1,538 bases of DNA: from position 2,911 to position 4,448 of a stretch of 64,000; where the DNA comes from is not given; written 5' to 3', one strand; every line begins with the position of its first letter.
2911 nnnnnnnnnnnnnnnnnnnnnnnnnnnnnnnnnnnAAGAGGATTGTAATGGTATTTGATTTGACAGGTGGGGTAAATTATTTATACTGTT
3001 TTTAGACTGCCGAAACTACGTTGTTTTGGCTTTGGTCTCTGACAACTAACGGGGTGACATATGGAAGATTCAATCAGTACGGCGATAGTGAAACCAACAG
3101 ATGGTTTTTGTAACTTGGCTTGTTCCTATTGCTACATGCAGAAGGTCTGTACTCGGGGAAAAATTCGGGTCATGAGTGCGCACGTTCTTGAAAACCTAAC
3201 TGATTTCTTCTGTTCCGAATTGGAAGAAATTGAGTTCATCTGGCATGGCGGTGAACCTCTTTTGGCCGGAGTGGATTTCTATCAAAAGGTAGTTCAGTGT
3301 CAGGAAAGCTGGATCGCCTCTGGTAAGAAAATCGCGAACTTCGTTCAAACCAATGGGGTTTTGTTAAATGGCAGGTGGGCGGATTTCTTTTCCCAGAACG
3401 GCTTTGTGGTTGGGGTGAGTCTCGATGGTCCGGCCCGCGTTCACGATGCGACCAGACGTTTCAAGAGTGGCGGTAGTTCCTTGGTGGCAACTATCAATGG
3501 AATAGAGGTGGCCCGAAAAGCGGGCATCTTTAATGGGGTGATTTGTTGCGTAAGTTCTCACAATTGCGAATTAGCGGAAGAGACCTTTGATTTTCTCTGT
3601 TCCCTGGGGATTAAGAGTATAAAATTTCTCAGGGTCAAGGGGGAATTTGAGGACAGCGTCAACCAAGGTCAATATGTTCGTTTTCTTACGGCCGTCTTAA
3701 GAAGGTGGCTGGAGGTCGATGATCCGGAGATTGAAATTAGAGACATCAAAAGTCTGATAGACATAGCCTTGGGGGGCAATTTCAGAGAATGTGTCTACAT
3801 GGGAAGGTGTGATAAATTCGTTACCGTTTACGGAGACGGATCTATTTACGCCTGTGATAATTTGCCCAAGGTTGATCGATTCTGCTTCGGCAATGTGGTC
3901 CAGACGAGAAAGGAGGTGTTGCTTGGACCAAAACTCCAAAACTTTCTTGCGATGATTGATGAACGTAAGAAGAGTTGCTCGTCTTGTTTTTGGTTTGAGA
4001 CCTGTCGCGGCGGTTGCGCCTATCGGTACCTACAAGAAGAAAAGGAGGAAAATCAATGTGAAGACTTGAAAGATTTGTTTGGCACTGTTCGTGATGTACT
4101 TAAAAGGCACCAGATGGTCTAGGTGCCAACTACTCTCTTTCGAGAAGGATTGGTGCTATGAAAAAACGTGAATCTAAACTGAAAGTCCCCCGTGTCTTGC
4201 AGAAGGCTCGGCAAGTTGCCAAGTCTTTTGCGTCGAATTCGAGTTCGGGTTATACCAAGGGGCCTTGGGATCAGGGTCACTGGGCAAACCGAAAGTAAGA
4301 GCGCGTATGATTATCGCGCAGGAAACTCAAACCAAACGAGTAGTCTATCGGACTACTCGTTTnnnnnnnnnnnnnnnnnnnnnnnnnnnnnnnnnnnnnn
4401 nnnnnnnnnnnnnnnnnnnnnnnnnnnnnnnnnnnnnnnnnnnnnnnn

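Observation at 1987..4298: Cassette 1: Cys-rich 47-aa peptide, HExxH protein, rSAM/SPASM, and a 46-aa Lys/Trp peptide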

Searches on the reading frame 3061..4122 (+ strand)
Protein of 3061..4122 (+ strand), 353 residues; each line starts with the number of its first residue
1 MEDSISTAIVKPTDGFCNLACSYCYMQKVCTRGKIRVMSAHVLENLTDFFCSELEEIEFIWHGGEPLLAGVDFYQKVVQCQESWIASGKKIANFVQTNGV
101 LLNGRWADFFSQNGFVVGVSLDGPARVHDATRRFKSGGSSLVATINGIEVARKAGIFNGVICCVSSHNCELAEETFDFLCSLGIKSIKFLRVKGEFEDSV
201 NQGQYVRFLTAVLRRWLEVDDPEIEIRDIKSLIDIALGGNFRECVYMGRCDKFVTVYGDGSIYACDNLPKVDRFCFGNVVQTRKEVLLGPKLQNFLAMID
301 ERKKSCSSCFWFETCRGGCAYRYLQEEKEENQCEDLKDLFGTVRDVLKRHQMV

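Call 7: search_protein_families(library=pfam, proteins=[window:3061-4122:+], max_evalue=0.01)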
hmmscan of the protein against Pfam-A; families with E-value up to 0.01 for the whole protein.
window:3061-4122:+ (353 aa): 2 families
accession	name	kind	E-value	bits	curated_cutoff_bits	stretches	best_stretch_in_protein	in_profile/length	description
PF04055.27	Radical_SAM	-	2.3e-14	54.4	29.5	1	16-165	6-152/166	Radical SAM superfamily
PF13353.11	Fer4_12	-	0.0019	18.9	22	1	17-111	15-107/137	4Fe-4S single cluster domain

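Call 8: search_protein_families(library=ncbifam, proteins=[window:3061-4122:+], max_evalue=0.01)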
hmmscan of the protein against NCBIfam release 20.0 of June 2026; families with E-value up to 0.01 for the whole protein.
window:3061-4122:+ (353 aa): 57 families (the best 25 are shown)
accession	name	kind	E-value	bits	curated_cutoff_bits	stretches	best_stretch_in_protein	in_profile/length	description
TIGR03942.1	sulfatase_rSAM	equivalog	3.6e-72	243.4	349.45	1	9-348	3-358/363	anaerobic sulfatase maturase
NF041298.1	rSAM_mat_DynA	equivalog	1.9e-61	208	450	1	7-347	2-353/356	dynobactin maturation radical SAM/SPASM protein DynA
NF010321.0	PRK13758.1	equivalog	2.3e-49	168.5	441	1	8-335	6-344/370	anaerobic sulfatase-maturase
NF010308.0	PRK13745.1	equivalog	1.3e-46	159.3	484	2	9-191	16-202/412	anaerobic sulfatase-maturation protein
NF041300.1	rSAM_mat_DarW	exception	1e-44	153.1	650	1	9-349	44-400/415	radical SAM/SPASM peptide maturase DarW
TIGR04261.1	rSAM_GlyRichRpt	subfamily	1.1e-44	153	310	1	15-321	5-329/363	cyclophane-forming radical SAM/SPASM peptide maturase GrrM/OscB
NF041718.1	rSAM_phane_AMC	equivalog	1.7e-43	149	425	1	4-324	4-333/362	cyclophane-forming radical SAM peptide maturase AmcB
NF041707.1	rSAM_YhhB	equivalog_domain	6.8e-40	137.1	445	1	7-350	3-368/369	cyclophane-forming radical SAM/SPASM peptide maturase YhhB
TIGR04269.1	SAM_SPASM_FxsB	subfamily_domain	4.3e-37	128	370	1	15-344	10-362/363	FxsB family cyclophane-forming radical SAM/SPASM peptide maturase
NF038005.1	rSAM_mat_DarE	equivalog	2.9e-36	125.2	650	1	12-335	79-416/432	darobactin maturation radical SAM/SPASM protein DarE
TIGR04083.1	rSAM_pep_methan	hypoth_equivalog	9.1e-36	123.5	300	1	10-349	4-345/376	TIGR04083 family peptide-modifying radical SAM enzyme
NF047865.1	rSAM_PapB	equivalog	1.6e-35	122.9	340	1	17-321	13-318/330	PapB family radical SAM/SPASM ranthipeptide maturase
TIGR04496.1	rSAM_XyeB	equivalog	1.1e-29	103.4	450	1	16-328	13-347/385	cyclophane-forming radical SAM/SPASM peptide maturase XyeB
TIGR03906.1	quino_hemo_SAM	equivalog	3.3e-25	88.6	453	2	7-140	94-230/467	quinohemoprotein amine dehydrogenase maturation protein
TIGR04163.1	rSAM_cobopep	equivalog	1.9e-23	82.9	375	1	5-192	63-248/428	peptide-modifying radical SAM enzyme CbpB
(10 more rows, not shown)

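Call 9: find_encoding_contigs(protein=window:3061-4122:+, flank=10000, max_places=10)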
Protein window:3061-4122:+ (353 aa): 2 contigs read that carry it; 2 places shown.
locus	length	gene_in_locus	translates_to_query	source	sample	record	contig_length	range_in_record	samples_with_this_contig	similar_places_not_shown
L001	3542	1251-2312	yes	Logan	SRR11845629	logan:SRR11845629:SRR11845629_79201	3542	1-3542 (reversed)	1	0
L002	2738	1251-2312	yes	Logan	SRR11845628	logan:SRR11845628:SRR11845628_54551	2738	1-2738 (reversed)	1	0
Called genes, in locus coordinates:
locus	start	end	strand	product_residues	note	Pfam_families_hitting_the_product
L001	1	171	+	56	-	?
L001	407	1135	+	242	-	-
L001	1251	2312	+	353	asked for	PF04055:Radical_SAM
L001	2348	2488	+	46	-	-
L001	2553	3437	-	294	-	-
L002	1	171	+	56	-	?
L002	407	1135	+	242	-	-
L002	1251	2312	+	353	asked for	PF04055:Radical_SAM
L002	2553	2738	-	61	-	?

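Call 10: find_homologous_proteins(query=window:3061-4122:+, max_evalue=1e-20)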
Query window:3061-4122:+ (353 aa): 1726 proteins with E <= 1e-20 among 4561 candidates; the best 120 are listed.
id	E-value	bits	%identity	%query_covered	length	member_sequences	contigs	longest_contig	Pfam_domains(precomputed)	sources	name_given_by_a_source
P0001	5.4e-242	820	100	100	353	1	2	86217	PF04055.28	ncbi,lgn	-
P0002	1.2e-190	651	77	100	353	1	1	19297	PF04055.28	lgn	-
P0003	3.7e-171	587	71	100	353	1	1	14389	PF04055.28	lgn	-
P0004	3.4e-133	462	55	100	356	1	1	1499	PF04055.28,PF13353.12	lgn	-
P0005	8.1e-115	402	51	100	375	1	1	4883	PF04055.28,PF13353.12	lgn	-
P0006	3.0e-114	400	48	100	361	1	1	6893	PF04055.28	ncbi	-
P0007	8.0e-111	389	50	100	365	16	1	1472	PF04055.28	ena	-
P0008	1.4e-108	381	51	98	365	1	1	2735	PF04055.28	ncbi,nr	ncbi:MAG: SPASM domain-containing protein [Nanoarchaeota archaeon]|nr:SPASM domain-containing protei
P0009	2.7e-108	380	46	100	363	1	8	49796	PF04055.28,PF13353.12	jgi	-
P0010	4.2e-107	377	47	100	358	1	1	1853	PF04055.28,PF13353.12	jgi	jgi:uncharacterized protein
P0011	8.0e-107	376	49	98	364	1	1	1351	PF04055.28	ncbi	-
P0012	2.4e-106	374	49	98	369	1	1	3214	PF04055.28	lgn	-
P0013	3.3e-106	374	48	100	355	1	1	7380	PF13186.12,PF04055.28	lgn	-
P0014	5.0e-106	373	47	99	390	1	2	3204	PF04055.28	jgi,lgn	-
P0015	5.8e-105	370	48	100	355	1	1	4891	PF04055.28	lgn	-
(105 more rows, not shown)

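Call 11: find_encoding_contigs(protein=P0002, flank=6000, max_places=3)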
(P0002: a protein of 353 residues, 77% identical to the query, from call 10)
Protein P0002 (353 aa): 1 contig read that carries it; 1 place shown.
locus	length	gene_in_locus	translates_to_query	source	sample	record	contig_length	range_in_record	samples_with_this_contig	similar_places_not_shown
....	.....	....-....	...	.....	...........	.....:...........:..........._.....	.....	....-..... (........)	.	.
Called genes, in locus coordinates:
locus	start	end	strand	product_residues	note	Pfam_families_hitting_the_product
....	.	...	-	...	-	?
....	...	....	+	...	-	-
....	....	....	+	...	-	-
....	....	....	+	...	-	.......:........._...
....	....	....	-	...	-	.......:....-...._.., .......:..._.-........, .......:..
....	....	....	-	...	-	-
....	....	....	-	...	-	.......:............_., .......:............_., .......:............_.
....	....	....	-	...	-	-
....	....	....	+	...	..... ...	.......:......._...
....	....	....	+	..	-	-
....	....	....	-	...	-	-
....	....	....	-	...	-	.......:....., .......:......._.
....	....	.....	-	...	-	-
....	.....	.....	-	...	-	-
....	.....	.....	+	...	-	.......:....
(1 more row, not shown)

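Call 12: find_encoding_contigs(protein=P0003, flank=6000, max_places=3)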
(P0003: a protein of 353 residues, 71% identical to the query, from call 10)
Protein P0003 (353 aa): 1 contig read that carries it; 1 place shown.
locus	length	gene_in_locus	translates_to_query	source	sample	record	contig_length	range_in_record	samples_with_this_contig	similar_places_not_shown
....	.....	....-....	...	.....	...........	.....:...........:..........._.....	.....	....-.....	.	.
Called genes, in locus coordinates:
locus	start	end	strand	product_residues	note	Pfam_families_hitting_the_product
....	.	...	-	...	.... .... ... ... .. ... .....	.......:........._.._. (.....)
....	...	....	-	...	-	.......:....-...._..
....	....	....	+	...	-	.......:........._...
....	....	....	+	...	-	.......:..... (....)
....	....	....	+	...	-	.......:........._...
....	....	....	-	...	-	-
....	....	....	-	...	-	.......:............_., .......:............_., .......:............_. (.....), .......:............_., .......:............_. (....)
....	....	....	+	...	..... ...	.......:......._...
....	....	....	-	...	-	-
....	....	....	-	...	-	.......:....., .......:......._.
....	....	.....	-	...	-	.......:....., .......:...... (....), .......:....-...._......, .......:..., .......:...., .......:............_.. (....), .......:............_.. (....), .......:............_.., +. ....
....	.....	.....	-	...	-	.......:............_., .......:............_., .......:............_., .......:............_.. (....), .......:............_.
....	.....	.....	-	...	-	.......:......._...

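Call 17: find_related_loci(query=A1, collection=genome_contigs, flank=4000)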
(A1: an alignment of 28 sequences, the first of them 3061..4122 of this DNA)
Query A1 (353 aa) in genome_contigs; peptide patterns used: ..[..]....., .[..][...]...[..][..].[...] (x = any residue, [..] = any of these).
600 stretches matched a pattern (row limit reached: there are more); 597 encode a relative of the query (tblastn E <= 1e-3); the best 80 are kept; 80 distinct loci.
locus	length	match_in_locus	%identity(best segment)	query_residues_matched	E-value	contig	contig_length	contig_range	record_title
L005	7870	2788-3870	46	4-353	6e-105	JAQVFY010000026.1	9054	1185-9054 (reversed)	MAG: Patescibacteria group bacterium isolate STE_17 NODE_20388_length_9054_cov_3.688361_Sandtown_E, whole genome shotgun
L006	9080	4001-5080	45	4-353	9e-105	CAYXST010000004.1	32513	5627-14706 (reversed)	MAG TPA_asm: uncultured Candidatus Saccharibacteria bacterium isolate binchicken_co387_104 genome assembly, contig: NODE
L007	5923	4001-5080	46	4-353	6e-104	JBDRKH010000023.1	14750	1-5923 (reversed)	MAG: Patescibacteria group bacterium isolate MEGAHIT-group-1.699 k141_1108524, whole genome shotgun sequence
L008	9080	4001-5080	44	4-353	4e-103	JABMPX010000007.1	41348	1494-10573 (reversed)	MAG: Parcubacteria group bacterium isolate bin.79 k141_2105379, whole genome shotgun sequence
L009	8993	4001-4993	47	1-329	5e-103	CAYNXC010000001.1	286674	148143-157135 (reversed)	MAG TPA_asm: uncultured Candidatus Saccharibacteria bacterium isolate binchicken_co277_39 genome assembly, contig: NODE_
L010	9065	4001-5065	40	1-348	4e-84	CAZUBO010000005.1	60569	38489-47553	MAG TPA_asm: uncultured Candidatus Saccharibacteria bacterium isolate binchicken_co115_42 genome assembly, contig: NODE_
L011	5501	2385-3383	31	4-325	6e-56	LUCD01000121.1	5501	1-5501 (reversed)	MAG: Candidatus Bathyarchaeota archaeon B26-1 scaffold14198, whole genome shotgun sequence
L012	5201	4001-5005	33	9-331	1e-54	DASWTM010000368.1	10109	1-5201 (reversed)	MAG TPA_asm: Chryseosolibacter sp. isolate SMAG_U3575 k141_324794, whole genome shotgun sequence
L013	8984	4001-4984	32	4-320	1e-54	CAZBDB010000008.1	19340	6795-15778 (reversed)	MAG TPA_asm: uncultured Candidatus Bathyarchaeia archaeon isolate SRP239594_co1_36 genome assembly, contig: NODE_1086_le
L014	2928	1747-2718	32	3-319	4e-54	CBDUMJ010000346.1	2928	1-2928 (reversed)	MAG TPA_asm: uncultured archaeon isolate SRR6823441_concoct_210 genome assembly, contig: ERZ1742239.48512, whole genome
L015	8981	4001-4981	33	9-320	3e-52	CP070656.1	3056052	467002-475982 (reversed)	MAG: Fidelibacterota bacterium isolate bin809 chromosome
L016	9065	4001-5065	31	9-344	1e-51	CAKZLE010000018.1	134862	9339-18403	MAG TPA_asm: uncultured Spirochaetia bacterium isolate ERR2094169_bin.57_CONCOCT_v1.1_MAG genome assembly, contig: ERZ65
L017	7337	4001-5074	31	7-353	2e-51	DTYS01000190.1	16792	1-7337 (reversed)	MAG TPA_asm: Candidatus Latescibacterota bacterium isolate UWMA-0227 k99_2711862, whole genome shotgun sequence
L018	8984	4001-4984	32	5-328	2e-50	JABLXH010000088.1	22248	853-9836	MAG: Armatimonadota bacterium isolate Ch33 contig88, whole genome shotgun sequence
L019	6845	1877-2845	32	7-319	2e-50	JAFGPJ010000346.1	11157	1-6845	MAG: Sedimentisphaerales bacterium isolate Zod_Metabat.683 k87_8088603, whole genome shotgun sequence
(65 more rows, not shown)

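Call 37: search_solved_structures(query=window:3061-4122:+, max_evalue=0.00001, show_alignments=1)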
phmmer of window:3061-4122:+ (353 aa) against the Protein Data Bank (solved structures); distinct sequences matched with E-value up to 0.00001: 4.
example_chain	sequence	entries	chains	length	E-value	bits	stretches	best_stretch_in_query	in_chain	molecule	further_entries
4k37_A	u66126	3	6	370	5.9e-44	153.9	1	8-332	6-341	Anaerobic sulfatase-maturating enzyme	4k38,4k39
4k36_A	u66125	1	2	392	7.3e-44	153.6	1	8-332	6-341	Anaerobic sulfatase-maturating enzyme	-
9gm3_A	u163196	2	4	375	1.7e-21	80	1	15-324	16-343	ChlB radical SAM domain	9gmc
5wgg_A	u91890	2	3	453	1.6e-14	57.2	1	14-138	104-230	Radical SAM domain protein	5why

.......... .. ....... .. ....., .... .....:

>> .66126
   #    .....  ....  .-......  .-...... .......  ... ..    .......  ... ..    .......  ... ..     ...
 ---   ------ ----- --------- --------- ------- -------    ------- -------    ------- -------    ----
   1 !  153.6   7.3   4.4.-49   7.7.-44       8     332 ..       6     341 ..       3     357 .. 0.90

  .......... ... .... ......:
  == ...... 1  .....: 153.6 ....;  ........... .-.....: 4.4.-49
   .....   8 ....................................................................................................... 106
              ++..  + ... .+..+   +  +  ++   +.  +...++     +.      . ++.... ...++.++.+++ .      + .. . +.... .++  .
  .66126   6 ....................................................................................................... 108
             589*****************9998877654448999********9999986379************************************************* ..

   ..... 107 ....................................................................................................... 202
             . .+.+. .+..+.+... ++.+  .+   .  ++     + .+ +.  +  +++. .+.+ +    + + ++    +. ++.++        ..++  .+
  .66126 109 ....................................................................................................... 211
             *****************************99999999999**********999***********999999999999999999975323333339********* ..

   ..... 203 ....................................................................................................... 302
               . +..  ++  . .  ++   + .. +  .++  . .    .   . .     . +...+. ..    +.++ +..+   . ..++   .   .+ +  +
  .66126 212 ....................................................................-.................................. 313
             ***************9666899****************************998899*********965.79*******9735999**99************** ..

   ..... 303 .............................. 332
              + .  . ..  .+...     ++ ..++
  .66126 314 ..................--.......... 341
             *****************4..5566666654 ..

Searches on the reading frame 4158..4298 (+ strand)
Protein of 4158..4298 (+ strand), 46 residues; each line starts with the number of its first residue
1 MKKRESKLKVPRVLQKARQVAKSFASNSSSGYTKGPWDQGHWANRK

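Call 7: search_protein_families(library=pfam, proteins=[window:4158-4298:+], max_evalue=0.01)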
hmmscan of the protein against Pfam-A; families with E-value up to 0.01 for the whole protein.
window:4158-4298:+ (46 aa): 0 families

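Call 8: search_protein_families(library=ncbifam, proteins=[window:4158-4298:+], max_evalue=0.01)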
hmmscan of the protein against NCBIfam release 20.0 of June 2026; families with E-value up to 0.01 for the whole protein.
window:4158-4298:+ (46 aa): 0 families

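Call 27: find_homologous_proteins(query=A2, max_evalue=10)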
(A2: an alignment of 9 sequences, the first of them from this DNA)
Query A2 (9 sequences) (46 aa, profile of the alignment): 171 proteins with E <= 10 among 860 candidates; the best 120 are listed.
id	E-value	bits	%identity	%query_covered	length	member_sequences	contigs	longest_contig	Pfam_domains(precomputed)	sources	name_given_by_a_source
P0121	1.5e-19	88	46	80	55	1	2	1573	-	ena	-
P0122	2.4e-19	87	40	93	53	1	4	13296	-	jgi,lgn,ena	-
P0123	3.3e-19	87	45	80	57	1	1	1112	-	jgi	-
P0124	4.0e-19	87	46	80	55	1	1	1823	-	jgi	-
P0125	4.6e-19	86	45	80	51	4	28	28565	-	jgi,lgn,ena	-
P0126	4.6e-19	86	49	80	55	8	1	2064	-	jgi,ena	-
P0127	4.8e-19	86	44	80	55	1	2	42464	-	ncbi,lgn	-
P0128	6.7e-19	86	41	80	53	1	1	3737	-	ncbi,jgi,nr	ncbi:hypothetical protein KKH35_03400 [Patescibacteria group bacterium]|nr:hypothetical protein [Pat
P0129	8.0e-19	86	49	80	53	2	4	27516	-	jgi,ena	-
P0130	9.5e-19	85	49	80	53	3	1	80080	-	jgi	jgi:hypothetical protein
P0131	1.2e-18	85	49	80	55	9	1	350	-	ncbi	-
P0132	1.5e-18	85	51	80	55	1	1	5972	-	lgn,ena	-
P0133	1.7e-18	85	49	80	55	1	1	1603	-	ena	-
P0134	2.2e-18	84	46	80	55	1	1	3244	-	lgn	-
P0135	2.5e-18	84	49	80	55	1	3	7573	-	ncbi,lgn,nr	ncbi:MAG: hypothetical protein Athens071412_777 [Parcubacteria group bacterium Athens0714_12]|nr:MAG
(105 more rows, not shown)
